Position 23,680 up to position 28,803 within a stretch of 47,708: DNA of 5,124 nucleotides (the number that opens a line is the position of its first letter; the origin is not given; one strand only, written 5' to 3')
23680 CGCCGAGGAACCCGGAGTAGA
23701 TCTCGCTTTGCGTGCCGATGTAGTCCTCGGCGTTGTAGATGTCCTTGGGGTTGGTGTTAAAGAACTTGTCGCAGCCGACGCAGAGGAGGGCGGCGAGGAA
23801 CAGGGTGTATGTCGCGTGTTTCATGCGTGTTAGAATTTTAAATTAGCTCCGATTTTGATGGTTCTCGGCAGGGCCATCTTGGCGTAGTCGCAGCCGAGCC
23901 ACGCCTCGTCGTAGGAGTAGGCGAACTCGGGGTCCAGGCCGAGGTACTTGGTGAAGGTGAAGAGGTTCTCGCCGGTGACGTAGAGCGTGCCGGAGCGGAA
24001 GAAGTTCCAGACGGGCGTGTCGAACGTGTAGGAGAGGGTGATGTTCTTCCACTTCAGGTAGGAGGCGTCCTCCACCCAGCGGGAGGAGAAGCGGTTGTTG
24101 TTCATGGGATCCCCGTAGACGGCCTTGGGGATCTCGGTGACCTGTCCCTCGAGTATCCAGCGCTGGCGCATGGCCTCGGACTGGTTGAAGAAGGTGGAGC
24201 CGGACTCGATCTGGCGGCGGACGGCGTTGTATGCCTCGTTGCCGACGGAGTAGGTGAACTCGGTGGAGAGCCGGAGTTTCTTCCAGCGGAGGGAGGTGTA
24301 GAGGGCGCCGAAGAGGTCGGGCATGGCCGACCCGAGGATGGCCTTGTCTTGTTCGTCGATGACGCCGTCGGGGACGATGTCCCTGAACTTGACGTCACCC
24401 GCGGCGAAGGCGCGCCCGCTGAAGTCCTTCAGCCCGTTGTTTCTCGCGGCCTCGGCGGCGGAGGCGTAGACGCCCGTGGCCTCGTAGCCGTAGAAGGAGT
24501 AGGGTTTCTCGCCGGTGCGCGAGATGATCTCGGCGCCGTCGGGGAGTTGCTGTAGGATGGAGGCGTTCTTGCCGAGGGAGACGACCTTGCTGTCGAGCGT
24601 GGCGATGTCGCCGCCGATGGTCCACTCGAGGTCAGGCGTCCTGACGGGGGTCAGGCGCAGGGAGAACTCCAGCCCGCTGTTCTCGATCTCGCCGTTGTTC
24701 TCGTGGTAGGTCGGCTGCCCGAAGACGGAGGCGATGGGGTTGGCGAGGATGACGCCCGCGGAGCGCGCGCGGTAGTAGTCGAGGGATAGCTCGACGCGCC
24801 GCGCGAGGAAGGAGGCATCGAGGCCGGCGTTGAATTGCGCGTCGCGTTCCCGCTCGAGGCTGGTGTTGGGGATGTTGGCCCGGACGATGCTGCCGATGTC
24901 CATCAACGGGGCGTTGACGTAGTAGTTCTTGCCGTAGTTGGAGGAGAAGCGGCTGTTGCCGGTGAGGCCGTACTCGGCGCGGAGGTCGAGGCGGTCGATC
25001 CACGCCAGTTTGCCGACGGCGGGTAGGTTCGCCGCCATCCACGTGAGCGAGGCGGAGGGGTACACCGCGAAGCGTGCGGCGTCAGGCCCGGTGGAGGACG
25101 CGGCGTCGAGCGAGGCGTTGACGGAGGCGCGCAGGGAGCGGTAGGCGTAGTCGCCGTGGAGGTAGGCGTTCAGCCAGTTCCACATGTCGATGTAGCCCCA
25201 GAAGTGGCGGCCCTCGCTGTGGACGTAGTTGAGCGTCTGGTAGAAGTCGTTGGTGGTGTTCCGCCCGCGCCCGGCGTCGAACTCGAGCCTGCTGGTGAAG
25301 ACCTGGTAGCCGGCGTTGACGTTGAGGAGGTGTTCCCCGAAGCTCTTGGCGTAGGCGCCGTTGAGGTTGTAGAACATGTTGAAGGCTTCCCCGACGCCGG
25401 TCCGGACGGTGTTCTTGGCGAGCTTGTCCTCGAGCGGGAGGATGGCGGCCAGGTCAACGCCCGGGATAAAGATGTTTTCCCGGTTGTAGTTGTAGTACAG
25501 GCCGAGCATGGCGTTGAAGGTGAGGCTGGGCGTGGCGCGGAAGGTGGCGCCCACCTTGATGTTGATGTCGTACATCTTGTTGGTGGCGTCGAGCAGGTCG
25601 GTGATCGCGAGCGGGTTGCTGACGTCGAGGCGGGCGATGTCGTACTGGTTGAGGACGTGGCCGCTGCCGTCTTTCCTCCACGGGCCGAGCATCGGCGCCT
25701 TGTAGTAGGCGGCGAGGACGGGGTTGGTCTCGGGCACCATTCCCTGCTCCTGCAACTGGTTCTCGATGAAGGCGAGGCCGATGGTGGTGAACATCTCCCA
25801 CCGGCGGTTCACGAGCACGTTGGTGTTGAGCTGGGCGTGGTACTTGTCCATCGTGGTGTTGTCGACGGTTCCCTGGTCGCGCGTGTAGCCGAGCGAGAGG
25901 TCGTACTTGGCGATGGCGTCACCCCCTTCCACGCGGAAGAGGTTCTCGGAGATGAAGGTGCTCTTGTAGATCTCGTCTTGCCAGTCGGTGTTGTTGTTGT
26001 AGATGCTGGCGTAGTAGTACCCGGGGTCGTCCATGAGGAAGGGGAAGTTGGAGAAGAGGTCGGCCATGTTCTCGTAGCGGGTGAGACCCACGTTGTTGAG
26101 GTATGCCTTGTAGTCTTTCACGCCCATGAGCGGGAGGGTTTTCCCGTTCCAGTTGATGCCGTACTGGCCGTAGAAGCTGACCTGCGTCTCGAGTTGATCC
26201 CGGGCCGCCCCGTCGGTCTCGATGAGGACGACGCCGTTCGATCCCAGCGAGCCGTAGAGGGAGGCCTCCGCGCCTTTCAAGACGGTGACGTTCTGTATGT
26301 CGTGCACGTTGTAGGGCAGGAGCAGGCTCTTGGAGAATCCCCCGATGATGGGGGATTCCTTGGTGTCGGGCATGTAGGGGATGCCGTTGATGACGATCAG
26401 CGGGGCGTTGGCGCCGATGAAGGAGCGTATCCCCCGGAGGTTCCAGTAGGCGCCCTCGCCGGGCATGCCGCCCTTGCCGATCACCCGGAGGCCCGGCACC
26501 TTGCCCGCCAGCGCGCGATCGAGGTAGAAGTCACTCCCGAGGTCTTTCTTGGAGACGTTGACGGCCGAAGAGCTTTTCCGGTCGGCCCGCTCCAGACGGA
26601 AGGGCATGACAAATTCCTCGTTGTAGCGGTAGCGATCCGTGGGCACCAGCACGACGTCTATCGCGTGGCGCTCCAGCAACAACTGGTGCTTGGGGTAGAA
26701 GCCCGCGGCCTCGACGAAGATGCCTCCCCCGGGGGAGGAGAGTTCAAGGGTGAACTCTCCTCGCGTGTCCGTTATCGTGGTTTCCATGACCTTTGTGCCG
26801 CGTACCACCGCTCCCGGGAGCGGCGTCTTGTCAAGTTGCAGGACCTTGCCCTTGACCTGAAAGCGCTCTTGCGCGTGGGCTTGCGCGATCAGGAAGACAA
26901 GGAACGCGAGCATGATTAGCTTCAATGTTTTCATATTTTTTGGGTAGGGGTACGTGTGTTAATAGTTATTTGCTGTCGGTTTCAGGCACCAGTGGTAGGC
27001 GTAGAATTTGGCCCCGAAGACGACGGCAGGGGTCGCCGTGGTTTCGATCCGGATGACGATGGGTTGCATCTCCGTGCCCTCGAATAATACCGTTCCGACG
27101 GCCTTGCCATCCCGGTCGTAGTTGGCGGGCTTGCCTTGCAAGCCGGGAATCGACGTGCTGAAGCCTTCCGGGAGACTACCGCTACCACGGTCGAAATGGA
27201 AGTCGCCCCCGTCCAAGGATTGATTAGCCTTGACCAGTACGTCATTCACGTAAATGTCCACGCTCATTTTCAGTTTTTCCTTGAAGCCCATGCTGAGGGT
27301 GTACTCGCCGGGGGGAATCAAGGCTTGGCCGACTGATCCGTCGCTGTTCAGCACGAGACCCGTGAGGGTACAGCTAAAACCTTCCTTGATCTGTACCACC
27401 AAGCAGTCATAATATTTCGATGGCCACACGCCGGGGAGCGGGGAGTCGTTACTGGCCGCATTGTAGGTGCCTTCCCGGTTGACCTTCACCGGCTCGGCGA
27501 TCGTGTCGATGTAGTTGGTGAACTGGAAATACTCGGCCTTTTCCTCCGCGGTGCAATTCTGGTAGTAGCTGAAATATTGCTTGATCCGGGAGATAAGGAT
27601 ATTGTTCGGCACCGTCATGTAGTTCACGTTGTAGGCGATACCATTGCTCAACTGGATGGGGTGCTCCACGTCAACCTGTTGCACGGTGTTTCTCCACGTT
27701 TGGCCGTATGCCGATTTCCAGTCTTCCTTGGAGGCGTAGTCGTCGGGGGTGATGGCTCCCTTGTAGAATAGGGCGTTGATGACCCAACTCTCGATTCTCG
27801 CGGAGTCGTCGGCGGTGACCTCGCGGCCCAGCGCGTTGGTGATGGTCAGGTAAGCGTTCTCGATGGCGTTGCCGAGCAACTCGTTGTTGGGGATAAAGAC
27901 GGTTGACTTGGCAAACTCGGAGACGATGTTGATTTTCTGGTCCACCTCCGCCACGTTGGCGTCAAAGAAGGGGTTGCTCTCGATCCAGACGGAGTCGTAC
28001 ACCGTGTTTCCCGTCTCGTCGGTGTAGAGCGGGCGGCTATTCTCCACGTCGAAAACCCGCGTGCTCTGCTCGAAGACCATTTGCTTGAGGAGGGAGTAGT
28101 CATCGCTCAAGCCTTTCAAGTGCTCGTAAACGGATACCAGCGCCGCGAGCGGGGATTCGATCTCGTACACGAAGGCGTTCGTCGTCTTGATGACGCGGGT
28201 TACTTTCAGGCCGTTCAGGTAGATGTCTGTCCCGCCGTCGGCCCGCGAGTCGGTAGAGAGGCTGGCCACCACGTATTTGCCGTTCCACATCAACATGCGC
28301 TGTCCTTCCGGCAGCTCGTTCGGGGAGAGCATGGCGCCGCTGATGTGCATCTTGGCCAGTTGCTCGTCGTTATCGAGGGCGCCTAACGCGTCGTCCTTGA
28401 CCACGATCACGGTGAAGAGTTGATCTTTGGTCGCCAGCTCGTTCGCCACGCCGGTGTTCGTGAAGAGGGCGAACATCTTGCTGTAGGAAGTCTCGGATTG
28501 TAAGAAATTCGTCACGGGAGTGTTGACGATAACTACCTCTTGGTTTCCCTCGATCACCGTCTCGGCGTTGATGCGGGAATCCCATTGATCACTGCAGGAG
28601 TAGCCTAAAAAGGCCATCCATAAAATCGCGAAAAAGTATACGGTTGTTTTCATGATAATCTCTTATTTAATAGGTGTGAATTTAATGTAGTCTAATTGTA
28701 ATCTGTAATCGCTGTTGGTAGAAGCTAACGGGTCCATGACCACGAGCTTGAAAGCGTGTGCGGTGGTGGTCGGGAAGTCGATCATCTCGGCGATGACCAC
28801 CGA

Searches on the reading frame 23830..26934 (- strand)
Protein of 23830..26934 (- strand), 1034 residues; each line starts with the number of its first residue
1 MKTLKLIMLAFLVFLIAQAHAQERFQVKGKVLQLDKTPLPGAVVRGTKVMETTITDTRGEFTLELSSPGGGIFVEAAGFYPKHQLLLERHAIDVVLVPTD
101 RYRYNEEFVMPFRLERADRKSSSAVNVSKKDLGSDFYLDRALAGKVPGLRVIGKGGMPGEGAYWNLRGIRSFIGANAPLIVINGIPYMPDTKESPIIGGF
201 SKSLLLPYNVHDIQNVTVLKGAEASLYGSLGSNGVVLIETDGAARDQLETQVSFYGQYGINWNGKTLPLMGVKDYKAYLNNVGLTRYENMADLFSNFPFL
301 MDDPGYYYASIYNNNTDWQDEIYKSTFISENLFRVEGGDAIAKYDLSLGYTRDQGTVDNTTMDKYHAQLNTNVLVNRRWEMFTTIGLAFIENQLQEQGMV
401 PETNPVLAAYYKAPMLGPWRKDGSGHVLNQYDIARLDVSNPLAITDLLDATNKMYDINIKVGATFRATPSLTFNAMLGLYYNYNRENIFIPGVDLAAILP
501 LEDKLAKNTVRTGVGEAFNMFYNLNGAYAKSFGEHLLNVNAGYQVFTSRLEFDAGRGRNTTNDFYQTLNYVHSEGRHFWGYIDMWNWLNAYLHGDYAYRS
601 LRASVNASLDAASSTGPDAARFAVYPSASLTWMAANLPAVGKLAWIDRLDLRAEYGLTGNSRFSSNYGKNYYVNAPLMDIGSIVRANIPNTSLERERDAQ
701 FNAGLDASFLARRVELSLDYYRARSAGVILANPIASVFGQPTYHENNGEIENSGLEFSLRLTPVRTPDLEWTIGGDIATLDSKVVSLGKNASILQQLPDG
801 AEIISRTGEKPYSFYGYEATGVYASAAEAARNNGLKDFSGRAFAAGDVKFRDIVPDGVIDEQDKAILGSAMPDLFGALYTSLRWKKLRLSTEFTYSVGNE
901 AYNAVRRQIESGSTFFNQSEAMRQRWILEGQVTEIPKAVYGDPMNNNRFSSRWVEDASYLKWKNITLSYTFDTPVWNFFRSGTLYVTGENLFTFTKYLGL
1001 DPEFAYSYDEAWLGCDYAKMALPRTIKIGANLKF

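Call 49: search_protein_families(library=pfam, proteins=[window:23830-26934:-], max_evalue=0.00001)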
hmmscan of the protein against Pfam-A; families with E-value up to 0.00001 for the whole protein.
window:23830-26934:- (1034 aa): 1 family
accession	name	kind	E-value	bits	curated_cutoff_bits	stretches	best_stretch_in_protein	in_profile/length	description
PF07715.20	Plug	-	3.2e-12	47.3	23.9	1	128-235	13-107/107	TonB-dependent Receptor Plug Domain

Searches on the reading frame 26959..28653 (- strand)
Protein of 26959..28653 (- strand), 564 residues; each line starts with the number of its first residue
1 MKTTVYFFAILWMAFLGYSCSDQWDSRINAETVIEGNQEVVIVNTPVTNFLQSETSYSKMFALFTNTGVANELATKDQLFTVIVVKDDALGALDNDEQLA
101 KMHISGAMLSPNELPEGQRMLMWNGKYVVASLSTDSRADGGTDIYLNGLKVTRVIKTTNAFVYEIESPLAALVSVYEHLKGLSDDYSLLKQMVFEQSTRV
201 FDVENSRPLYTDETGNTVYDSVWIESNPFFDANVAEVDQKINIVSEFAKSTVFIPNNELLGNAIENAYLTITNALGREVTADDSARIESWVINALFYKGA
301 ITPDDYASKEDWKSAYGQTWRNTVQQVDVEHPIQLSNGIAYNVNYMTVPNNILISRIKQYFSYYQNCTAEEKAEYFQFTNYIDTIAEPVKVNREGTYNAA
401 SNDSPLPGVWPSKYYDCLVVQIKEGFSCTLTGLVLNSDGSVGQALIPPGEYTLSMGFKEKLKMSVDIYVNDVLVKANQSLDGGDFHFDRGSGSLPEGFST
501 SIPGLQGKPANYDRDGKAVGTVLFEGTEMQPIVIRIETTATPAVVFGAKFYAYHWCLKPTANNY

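Call 49: search_protein_families(library=pfam, proteins=[window:26959-28653:-], max_evalue=0.00001)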
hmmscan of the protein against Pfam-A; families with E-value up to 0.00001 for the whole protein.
window:26959-28653:- (564 aa): 1 family
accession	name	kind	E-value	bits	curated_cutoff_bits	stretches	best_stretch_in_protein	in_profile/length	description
PF02469.27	Fasciclin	-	1.4e-06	29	22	0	56-169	2-121/123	Fasciclin domain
